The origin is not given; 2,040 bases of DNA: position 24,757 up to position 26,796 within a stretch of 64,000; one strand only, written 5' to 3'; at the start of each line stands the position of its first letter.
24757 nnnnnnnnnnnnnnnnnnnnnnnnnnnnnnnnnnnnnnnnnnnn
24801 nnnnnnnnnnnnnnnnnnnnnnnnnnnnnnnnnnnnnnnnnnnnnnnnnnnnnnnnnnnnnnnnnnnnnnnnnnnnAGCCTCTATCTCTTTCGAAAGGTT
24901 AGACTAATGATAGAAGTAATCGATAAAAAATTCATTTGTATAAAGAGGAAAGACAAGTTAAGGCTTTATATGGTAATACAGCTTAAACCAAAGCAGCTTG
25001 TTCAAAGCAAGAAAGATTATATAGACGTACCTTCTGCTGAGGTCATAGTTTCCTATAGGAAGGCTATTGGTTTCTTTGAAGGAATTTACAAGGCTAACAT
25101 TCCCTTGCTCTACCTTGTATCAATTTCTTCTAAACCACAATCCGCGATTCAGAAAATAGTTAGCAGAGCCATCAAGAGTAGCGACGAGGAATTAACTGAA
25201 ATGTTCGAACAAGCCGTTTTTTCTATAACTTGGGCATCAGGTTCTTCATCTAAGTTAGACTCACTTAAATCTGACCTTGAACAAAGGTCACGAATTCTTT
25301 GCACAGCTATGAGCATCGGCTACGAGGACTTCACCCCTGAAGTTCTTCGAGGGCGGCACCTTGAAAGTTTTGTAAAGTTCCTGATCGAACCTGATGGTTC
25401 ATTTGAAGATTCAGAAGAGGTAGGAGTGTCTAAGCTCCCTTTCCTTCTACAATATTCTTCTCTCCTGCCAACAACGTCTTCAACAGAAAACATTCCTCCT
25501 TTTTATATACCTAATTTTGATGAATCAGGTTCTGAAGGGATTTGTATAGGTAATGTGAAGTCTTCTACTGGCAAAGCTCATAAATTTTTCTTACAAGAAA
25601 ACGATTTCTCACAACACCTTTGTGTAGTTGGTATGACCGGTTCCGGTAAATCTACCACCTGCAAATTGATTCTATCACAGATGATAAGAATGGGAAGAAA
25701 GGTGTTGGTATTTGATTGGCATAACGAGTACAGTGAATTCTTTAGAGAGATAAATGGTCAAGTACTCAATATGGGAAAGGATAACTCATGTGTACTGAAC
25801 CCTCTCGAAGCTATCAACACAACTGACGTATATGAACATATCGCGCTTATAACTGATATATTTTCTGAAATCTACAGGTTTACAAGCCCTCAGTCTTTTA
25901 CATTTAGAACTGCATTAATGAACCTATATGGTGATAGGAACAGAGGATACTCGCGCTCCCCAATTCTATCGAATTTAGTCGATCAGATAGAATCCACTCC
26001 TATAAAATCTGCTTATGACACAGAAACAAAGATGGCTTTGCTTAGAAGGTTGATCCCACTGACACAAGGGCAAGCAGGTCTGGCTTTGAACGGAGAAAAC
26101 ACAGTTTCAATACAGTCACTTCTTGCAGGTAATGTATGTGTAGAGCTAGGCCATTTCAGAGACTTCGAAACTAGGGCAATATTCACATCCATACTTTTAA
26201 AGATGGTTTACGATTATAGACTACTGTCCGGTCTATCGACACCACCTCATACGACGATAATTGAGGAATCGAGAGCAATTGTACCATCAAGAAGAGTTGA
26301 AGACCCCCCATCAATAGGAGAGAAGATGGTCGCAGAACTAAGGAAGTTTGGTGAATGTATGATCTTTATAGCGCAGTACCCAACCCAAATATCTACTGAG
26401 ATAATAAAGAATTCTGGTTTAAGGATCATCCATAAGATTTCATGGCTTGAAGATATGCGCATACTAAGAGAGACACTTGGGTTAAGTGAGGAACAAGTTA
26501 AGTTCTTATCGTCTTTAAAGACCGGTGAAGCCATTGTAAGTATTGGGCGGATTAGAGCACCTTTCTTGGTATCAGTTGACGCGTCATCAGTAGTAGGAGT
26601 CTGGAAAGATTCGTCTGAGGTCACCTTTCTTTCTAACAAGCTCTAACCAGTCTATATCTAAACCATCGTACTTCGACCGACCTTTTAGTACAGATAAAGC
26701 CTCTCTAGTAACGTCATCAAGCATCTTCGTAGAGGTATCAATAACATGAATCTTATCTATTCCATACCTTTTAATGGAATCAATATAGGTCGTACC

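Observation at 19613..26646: AT-rich Tad/Epd-like type IV pilus locus coupled to an extra HerA/VirB4 (DUF87) ATPase: possible Ced/Ted-like DNA-transfer or conjugation-like machinery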

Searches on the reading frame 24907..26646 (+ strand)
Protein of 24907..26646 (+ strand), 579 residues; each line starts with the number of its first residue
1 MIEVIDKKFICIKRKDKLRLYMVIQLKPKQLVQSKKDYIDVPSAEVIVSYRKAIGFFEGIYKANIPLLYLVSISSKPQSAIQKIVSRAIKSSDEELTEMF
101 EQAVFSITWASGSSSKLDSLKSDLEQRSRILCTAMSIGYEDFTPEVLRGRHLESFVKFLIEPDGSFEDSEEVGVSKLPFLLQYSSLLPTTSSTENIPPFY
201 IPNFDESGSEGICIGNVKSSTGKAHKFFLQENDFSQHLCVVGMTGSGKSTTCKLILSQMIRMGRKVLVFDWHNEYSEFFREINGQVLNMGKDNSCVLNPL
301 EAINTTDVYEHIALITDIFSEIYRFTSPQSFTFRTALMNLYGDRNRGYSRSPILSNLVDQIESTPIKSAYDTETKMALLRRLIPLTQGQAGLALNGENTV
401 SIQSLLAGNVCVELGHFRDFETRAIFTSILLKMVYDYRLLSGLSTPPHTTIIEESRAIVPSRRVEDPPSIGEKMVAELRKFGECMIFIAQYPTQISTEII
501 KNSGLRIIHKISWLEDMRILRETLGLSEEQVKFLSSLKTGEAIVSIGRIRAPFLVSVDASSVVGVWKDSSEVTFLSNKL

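Call 3: search_protein_families(library=pfam, proteins=[window:24907-26646:+], max_evalue=0.1)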
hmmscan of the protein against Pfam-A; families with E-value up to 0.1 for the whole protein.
window:24907-26646:+ (579 aa): 19 families
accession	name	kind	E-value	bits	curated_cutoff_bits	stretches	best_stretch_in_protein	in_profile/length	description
PF01935.23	DUF87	-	3e-20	73.7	23.2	1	213-433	2-219/220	Helicase HerA, central domain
PF10412.15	TrwB_AAD_bind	-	2.9e-07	30.2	20.5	1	233-302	13-73/387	Type IV secretion-system coupling protein DNA-binding domain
PF12846.13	AAA_10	-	4.3e-07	29.7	27.5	1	235-341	21-131/362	AAA-like domain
PF19044.6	P-loop_TraG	-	9.3e-05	21.7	25.8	1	238-300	32-94/413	TraG P-loop domain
PF01580.24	FtsK_SpoIIIE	-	0.0012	18.8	24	1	217-257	23-62/221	FtsK/SpoIIIE family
PF16575.11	CLP1_P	-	0.003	17.8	26.6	1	242-270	1-29/188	mRNA cleavage and polyadenylation factor CLP1 P-loop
PF00142.24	Fer4_NifH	-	0.0035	17.3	25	1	237-268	2-33/271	4Fe-4S iron sulfur cluster binding proteins, NifH/frxC family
PF13401.12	AAA_22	-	0.0048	17.6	27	1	236-285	6-57/130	AAA domain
PF01656.29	CbiA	-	0.0071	16.7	25.4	1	242-346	6-88/125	CobQ/CobB/MinD/ParA nucleotide binding domain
PF02534.20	T4SS-DNA_transf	-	0.0075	15.6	20.1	1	223-282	33-89/468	Type IV secretory system Conjugative DNA transfer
PF20720.3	nSTAND3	-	0.011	15.9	27.2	1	235-281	17-63/155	Novel STAND NTPase 3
PF13238.12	AAA_18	-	0.016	16.1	29.4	1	239-294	2-58/128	AAA domain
PF00931.28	NB-ARC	-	0.018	14.7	23.5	1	228-264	11-47/248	NB-ARC domain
PF05872.18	HerA_C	-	0.024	13.7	22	0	226-274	12-60/502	Helicase HerA-like C-terminal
PF02223.23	Thymidylate_kin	-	0.031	14.4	27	1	242-295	3-55/185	Thymidylate kinase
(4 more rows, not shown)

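Call 4: search_protein_families(library=ncbifam, proteins=[window:24907-26646:+], max_evalue=0.1)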
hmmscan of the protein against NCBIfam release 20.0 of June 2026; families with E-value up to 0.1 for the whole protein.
window:24907-26646:+ (579 aa): 26 families (the best 25 are shown)
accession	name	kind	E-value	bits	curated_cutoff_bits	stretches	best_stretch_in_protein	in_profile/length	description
NF053655.1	CedD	equivalog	5.7e-50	170.5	600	1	212-557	199-525/527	DNA-translocating ATPase CedD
NF040937.1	HerA_Thermprot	equivalog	3.9e-19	68.4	800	2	447-559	350-463/487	DNA double-strand break repair helicase HerA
NF045975.1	VirB4_plasma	equivalog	1e-18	66.5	590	1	232-342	512-634/894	Mbov_0397 family ICE element conjugal transfer ATPase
NF045971.1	conju_CD1110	equivalog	2.1e-16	59.4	325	2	236-374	416-565/752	VirB4-like conjugal transfer ATPase, CD1110 family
TIGR00929.1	VirB4_CagE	subfamily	9.2e-14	50.6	643.1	1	230-539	431-729/792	VirB4 family type IV secretion/conjugal transfer ATPase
NF040819.1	helicase_HerA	equivalog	4e-11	42.1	970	2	447-557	403-514/561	DNA double-strand break repair helicase HerA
TIGR02746.1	TraC-F-type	equivalog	7.2e-11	40.7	567.05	1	238-460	433-654/800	type IV secretion system protein TraC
NF042943.1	HerA_antiphage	equivalog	4.6e-10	38.7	800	2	231-286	152-208/566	anti-phage-associated helicase HerA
NF042944.1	HerA_antiphage_2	equivalog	8.1e-09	34.8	850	2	234-282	135-191/576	anti-phage-associated helicase HerA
TIGR02759.1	TraD_Ftype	equivalog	8.6e-08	31.4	521.35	1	230-290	171-232/566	type IV conjugative transfer system coupling protein TraD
NF033849.1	ser_rich_anae_1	subfamily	4.6e-06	24.3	650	1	355-550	918-1134/1163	serine-rich protein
TIGR03743.1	SXT_TraD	subfamily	7.5e-06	24.7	366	1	226-271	166-211/636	conjugative transfer system coupling protein TraD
NF010447.0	PRK13873.1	equivalog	0.00043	18.3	1020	1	224-308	431-519/815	conjugal transfer protein TrbE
NF010473.0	PRK13898.1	equivalog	0.00063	17.9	1050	1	227-309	440-521/801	type IV secretion system ATPase VirB4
TIGR04520.1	ECF_ATPase_1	equivalog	0.0023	17.4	315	1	236-284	29-77/269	energy-coupling factor transporter ATPase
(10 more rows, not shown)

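Call 6: find_homologous_proteins(query=window:24907-26646:+)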
Query window:24907-26646:+ (579 aa): 201 proteins with E <= 0.001 among 8000 candidates; the best 120 are listed.
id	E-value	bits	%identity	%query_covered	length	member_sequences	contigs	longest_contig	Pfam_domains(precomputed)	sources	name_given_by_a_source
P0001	0.0e+0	1280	100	100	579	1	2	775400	PF10412.16,PF01935.24,PF12846.14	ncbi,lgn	ncbi:MAG: DUF87 domain-containing protein [Nitrososphaeria archaeon]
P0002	0.0e+0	1163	88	100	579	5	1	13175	PF10412.16,PF01935.24,PF12846.14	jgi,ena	-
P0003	1.5e-280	949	72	100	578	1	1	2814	PF10412.16,PF01935.24,PF12846.14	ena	-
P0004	4.9e-274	928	71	100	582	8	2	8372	PF10412.16,PF19044.7,PF01935.24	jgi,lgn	-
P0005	4.8e-272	921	70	100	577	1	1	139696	PF10412.16,PF01935.24,PF12846.14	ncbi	ncbi:MAG: ATP-binding protein [Nitrososphaeria archaeon]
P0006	6.8e-245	832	63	100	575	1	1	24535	PF10412.16,PF19044.7,PF01935.24,PF12846.14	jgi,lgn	-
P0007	1.0e-243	828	63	100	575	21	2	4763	PF19044.7,PF01935.24,PF12846.14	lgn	-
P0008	1.7e-242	824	62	100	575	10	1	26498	PF10412.16,PF19044.7,PF01935.24,PF12846.14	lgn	-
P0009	2.7e-167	575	70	63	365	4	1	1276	PF19044.7,PF01935.24,PF05872.19,PF12846.14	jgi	jgi:Predicted ATPase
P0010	4.2e-153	529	47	97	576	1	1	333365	PF01935.24,PF12846.14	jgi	-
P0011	7.7e-140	485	41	99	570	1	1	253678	PF01935.24,PF05872.19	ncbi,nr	ncbi:MAG: ATP-binding protein [Nitrososphaerales archaeon]|nr:ATP-binding protein [Nitrososphaerales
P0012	4.0e-139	483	41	99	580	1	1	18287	PF01935.24,PF05872.19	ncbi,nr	ncbi:MAG: ATP-binding protein [Nitrososphaerales archaeon]|nr:ATP-binding protein [Nitrososphaerales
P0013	8.4e-139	481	42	98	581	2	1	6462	PF01935.24,PF05872.19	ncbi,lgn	-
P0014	2.3e-137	477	42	96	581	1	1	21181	PF01935.24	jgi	jgi:Mrp family chromosome partitioning ATPase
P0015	5.9e-136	472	43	97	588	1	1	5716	PF01935.24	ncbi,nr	ncbi:MAG: ATP-binding protein, partial [Nitrososphaerota archaeon]|nr:ATP-binding protein [Nitrososp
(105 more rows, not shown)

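Call 17: find_encoding_contigs(protein=P0011, flank=10000, max_places=2)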
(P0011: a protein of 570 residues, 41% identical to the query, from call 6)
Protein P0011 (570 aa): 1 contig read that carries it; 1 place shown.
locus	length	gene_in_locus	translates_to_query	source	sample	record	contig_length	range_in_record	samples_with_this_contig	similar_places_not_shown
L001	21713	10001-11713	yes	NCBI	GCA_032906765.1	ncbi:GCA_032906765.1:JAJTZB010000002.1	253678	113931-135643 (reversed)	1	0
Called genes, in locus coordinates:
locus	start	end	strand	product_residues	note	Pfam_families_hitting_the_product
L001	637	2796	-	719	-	PF03030:H_PPase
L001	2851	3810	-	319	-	PF01916:DS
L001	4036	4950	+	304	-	PF00382:TFIIB (faint)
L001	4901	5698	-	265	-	-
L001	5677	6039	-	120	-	-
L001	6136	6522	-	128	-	-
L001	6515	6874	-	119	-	-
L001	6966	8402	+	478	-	PF00437:T2SSE, PF13401:AAA_22 (weak)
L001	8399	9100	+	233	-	-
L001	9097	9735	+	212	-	-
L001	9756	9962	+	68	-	-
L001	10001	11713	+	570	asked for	PF01935:DUF87, PF05872:HerA_C (faint)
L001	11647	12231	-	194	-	PF13238:AAA_18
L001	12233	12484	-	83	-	-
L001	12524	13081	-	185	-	PF01625:PMSR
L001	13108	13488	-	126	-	-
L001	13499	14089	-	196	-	PF00326:Peptidase_S9, PF11144:DUF2920 (faint)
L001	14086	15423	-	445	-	PF07676:PD40 (weak), PF25174:Beta-prop_THOC3 (faint), PF26549:Tricorn_N, PF26550:Tricorn_2nd, PF00930:DPPIV_N (faint), PF07676:PD40 (weak)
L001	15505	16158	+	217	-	PF16955:OFeT_1 (faint)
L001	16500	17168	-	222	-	PF03070:TENA_THI-4 (weak), PF14518:Haem_oxygenas_2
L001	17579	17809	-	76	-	PF00808:CBFD_NFYB_HMF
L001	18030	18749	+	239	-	PF01026:TatD_DNase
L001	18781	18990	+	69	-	PF00833:Ribosomal_S17e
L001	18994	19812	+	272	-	-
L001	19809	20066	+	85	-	-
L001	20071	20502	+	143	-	-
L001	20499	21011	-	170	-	PF02926:THUMP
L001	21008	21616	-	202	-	PF01300:Sua5_yciO_yrdC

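Call 18: find_encoding_contigs(protein=P0010, flank=10000, max_places=2)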
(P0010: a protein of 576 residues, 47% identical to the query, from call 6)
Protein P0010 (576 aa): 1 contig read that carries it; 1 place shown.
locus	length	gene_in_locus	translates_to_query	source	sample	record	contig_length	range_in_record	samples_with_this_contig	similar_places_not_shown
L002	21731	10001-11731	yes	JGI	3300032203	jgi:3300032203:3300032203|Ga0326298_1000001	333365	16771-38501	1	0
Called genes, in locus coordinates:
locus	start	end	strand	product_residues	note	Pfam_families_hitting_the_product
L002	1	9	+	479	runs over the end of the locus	PF00587:tRNA-synt_2b, PF03129:HGTP_anticodon, PF09180:ProRS-C_1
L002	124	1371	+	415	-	PF05221:AdoHcyase, PF00670:AdoHcyase_NAD, PF02826:2-Hacid_dh_C, PF07991:KARI_N (weak)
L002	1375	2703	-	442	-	PF01979:Amidohydro_1, PF07969:Amidohydro_3 (weak)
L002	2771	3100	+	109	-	PF01283:Ribosomal_S26e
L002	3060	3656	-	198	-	PF01066:CDP-OH_P_transf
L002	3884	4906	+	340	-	-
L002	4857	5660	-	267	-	-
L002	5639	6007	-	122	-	-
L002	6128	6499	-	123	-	-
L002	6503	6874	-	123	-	-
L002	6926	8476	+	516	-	PF00437:T2SSE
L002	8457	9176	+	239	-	-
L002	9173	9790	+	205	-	-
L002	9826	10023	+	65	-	-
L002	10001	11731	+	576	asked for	PF01935:DUF87, PF12846:AAA_10 (faint)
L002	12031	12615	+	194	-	PF00004:AAA (weak), PF13238:AAA_18, PF13207:AAA_17 (weak)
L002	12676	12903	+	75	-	PF00125:Histone, PF00808:CBFD_NFYB_HMF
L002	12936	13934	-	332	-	PF01230:HIT (faint), PF11969:DcpS_C (faint)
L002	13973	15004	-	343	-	-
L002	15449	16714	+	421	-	PF01676:Metalloenzyme, PF10143:PhosphMutase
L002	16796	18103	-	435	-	-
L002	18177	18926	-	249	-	PF01904:DUF72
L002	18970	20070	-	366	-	PF04055:Radical_SAM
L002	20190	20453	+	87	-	PF01423:LSM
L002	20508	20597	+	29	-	PF14894:Lsm_C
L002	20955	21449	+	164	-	PF00149:Metallophos (weak), PF12850:Metallophos_2, PF14582:Metallophos_3 (faint)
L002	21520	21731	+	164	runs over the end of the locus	PF04068:Fer4_RLI (weak), PF04034:Ribo_biogen_C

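Call 20: find_related_loci(query=A1, collection=genome_contigs, flank=10000)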
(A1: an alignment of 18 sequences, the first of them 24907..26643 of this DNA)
Query A1 (579 aa) in genome_contigs; peptide patterns used: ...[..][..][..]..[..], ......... (x = any residue, [..] = any of these).
142 stretches matched a pattern; 77 encode a relative of the query (tblastn E <= 1e-3); 77 distinct loci.
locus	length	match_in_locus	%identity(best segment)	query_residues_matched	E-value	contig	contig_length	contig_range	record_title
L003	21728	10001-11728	71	1-578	0e+0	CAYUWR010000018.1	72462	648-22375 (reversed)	MAG TPA_asm: uncultured Nitrososphaeria archaeon isolate SRP231805_co4_125 genome assembly, contig: k141_446570, whole g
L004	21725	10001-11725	64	1-579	0e+0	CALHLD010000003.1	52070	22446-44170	MAG: uncultured archaeon isolate S1_Bin_METABAT__236_1 genome assembly, contig: c_000001502982, whole genome shotgun seq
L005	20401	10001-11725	64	1-579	0e+0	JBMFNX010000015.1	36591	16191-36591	MAG: Nitrososphaeria archaeon isolate KM4338-22 NODE_15_length_36591_cov_11.902202, whole genome shotgun sequence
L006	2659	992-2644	64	1-554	0e+0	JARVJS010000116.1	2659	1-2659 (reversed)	MAG: Nitrososphaeria archaeon isolate DRTY7.bin_36 NODE_3059_length_2659_cov_8.47959, whole genome shotgun sequence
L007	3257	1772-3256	62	1-498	0e+0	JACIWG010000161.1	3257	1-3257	MAG: Nitrososphaeria archaeon isolate MAG-19 Nitrososphaeria_E3_bin12_Scaffold_163, whole genome shotgun sequence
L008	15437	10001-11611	43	2-559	3e-147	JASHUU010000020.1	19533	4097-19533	MAG: Nitrososphaerales archaeon isolate JOPF187 JOPF_NEAR_contig_190179, whole genome shotgun sequence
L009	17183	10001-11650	41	2-574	1e-143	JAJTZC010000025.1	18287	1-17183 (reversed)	MAG: Nitrososphaerales archaeon isolate Th24 13793, whole genome shotgun sequence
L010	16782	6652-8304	41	2-574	3e-142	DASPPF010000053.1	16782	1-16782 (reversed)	MAG TPA_asm: Nitrososphaerales archaeon isolate SMAG_U12166 k141_1766468, whole genome shotgun sequence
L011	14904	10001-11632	41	2-565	6e-142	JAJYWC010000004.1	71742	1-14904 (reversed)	MAG: archaeon isolate FK2.bin78 NODE_391_length_71742_cov_1.665768, whole genome shotgun sequence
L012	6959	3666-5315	41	2-570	5e-142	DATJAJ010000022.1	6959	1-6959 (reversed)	MAG TPA_asm: Nitrososphaerales archaeon isolate SMAG_U15324 k141_101393, whole genome shotgun sequence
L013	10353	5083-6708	40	4-565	2e-141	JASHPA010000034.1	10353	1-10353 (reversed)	MAG: Nitrososphaerales archaeon isolate JOPF037 JOPF_AWAY_contig_260884, whole genome shotgun sequence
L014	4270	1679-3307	40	2-564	9e-144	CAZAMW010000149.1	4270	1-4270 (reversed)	MAG TPA_asm: uncultured Nitrosopumilales archaeon isolate SRP226684_co1_57 genome assembly, contig: NODE_17202_length_42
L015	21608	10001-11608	40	2-557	7e-140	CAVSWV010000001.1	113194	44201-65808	MAG: uncultured archaeon isolate MFD09222.bin.1.112 genome assembly, contig: contig_137187, whole genome shotgun sequenc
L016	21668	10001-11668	39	2-572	9e-140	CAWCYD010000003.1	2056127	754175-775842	MAG: uncultured archaeon isolate MFD09222.bin.2.165 genome assembly, contig: contig_77750, whole genome shotgun sequence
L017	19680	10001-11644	40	2-561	8e-140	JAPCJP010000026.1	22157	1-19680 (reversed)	MAG: Thaumarchaeota archaeon isolate AcS1-27 NODE_6406_length_22157_cov_8.799882, whole genome shotgun sequence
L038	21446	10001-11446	42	55-557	7e-128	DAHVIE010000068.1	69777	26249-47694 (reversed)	MAG TPA_asm: Thaumarchaeota archaeon isolate clean25 k141_951695, whole genome shotgun sequence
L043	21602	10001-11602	37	2-557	2e-126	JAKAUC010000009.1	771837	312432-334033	MAG: archaeon isolate YP3.bin16 NODE_3_length_771837_cov_12.6758, whole genome shotgun sequence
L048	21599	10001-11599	40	13-565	4e-135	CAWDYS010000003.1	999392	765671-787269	MAG: uncultured Nitrososphaerota archaeon isolate MFD01476.bin.2.3 genome assembly, contig: contig_6063, whole genome sh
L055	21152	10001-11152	48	186-563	7e-110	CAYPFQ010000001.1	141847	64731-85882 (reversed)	MAG TPA_asm: uncultured Candidatus Bathyarchaeia archaeon isolate binchicken_co124_364 genome assembly, contig: NODE_8_l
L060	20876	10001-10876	48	266-561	3e-93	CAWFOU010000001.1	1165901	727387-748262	MAG: uncultured archaeon isolate MFD05512.bin.2.38 genome assembly, contig: contig_14696, whole genome shotgun sequence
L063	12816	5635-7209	32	7-562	7e-82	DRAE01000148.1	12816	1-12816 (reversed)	MAG TPA_asm: Candidatus Bathyarchaeota archaeon isolate HyVt-197 Ga0116200_10000508, whole genome shotgun sequence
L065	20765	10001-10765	47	315-574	1e-76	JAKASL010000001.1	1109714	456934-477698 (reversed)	MAG: archaeon isolate YP1.bin46 NODE_2_length_1109714_cov_131.272962, whole genome shotgun sequence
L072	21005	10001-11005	34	201-540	3e-54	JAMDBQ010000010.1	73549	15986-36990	MAG: Candidatus Marsarchaeota archaeon isolate FK_Sedi_B_Bin.208 NODE_762_length_73549_cov_3.32971, whole genome shotgun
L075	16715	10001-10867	35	237-544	2e-48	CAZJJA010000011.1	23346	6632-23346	MAG TPA_asm: uncultured Thermofilaceae archaeon isolate binchicken_co256_78 genome assembly, contig: NODE_4074_length_23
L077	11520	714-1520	36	233-514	7e-47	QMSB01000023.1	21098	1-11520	MAG: Thermoprotei archaeon isolate B15_G2 B15_Guay2_scaffold_00285, whole genome shotgun sequence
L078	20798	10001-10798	38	233-511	2e-51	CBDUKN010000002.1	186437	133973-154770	MAG TPA_asm: uncultured Thermoprotei archaeon isolate SRR6823441_binner12_Refined_102 genome assembly, contig: ERZ174223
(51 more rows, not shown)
